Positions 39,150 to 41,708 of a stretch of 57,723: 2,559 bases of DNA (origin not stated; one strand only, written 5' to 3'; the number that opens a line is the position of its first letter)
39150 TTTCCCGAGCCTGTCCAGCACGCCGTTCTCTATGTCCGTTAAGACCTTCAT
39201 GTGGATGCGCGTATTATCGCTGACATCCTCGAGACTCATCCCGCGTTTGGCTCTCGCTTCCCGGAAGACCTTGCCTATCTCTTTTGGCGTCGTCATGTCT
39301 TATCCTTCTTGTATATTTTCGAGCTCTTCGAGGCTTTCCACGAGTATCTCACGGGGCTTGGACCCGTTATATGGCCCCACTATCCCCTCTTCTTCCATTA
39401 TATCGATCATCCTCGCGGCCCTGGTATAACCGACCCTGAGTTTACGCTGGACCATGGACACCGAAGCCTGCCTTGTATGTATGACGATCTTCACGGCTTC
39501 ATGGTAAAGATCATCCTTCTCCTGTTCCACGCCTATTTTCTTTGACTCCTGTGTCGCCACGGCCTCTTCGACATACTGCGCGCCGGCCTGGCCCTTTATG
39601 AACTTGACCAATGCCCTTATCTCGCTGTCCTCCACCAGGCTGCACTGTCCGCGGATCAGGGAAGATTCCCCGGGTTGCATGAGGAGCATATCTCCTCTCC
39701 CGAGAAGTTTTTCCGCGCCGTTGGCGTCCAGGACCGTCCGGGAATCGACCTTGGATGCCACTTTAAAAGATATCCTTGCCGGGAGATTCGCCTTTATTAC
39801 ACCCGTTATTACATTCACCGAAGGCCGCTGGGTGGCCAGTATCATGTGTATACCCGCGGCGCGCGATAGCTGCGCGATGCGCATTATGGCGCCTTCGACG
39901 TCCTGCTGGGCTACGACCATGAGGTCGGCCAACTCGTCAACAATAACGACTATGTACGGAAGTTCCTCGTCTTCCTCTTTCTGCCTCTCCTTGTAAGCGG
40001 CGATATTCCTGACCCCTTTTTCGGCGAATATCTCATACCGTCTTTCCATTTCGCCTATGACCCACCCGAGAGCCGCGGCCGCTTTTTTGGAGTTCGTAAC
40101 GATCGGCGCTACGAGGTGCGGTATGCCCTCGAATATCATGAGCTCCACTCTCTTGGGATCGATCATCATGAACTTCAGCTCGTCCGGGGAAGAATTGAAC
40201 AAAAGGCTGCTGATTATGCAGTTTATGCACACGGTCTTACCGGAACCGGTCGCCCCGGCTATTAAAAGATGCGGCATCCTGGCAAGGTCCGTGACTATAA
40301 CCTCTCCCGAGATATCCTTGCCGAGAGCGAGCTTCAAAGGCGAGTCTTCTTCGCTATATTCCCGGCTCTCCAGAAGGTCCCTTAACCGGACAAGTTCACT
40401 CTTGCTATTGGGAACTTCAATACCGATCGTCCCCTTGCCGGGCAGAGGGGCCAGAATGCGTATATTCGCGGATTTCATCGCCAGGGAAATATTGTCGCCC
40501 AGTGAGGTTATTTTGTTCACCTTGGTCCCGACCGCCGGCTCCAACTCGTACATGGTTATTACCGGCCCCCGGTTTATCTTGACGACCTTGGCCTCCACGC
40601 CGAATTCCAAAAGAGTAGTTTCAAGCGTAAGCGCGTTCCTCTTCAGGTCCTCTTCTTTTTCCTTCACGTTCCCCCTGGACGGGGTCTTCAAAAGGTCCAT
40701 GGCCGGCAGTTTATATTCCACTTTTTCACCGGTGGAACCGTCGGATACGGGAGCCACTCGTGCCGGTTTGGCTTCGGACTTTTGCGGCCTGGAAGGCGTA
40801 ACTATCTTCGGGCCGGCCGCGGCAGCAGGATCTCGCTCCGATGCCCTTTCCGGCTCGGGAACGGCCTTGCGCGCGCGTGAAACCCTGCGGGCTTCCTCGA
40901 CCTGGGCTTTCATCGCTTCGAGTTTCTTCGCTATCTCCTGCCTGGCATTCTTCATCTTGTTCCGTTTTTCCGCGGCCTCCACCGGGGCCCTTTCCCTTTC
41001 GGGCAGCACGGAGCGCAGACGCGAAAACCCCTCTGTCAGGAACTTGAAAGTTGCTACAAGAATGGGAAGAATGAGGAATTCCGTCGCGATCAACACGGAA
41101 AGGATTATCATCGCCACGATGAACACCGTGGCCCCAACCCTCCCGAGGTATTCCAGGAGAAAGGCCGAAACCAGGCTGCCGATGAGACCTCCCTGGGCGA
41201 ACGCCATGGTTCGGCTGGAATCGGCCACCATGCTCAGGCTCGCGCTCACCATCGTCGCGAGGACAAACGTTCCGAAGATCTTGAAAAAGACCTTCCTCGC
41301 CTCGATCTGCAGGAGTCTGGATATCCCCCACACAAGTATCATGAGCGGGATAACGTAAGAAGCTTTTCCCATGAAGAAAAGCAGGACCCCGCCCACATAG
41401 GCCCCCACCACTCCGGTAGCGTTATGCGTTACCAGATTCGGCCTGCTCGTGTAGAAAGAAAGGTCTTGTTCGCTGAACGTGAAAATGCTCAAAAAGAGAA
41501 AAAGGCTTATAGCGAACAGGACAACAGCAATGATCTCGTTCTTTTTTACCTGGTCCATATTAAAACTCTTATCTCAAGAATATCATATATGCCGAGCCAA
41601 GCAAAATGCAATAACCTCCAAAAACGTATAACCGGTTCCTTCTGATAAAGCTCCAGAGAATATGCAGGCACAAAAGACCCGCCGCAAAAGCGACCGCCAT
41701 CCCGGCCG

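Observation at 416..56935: Intergenic spacers are built from blocks of degenerate 7-nt repeats whose unit changes every few copies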

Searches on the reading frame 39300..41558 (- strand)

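Call 9: search_protein_families(library=pfam, proteins=[window:39300-41558:-])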
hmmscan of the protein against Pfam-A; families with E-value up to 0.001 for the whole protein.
window:39300-41558:- (752 aa): 5 families
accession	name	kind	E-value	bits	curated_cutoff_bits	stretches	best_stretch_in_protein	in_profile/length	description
PF01580.24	FtsK_SpoIIIE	-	1e-66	225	24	1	391-581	1-221/221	FtsK/SpoIIIE family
PF17854.6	FtsK_alpha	-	1.3e-32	112.4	22.9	1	284-384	1-101/101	FtsK alpha domain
PF09397.16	FtsK_gamma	-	1.2e-29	102.2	30.6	1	680-740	2-62/63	Ftsk gamma domain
PF13491.11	FtsK_4TM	-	3.5e-27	95.6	23.1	1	6-164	4-164/171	4TM region of DNA translocase FtsK/SpoIIIE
PF13245.12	AAA_19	-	9.7e-05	23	25.1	1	425-554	8-110/134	AAA domain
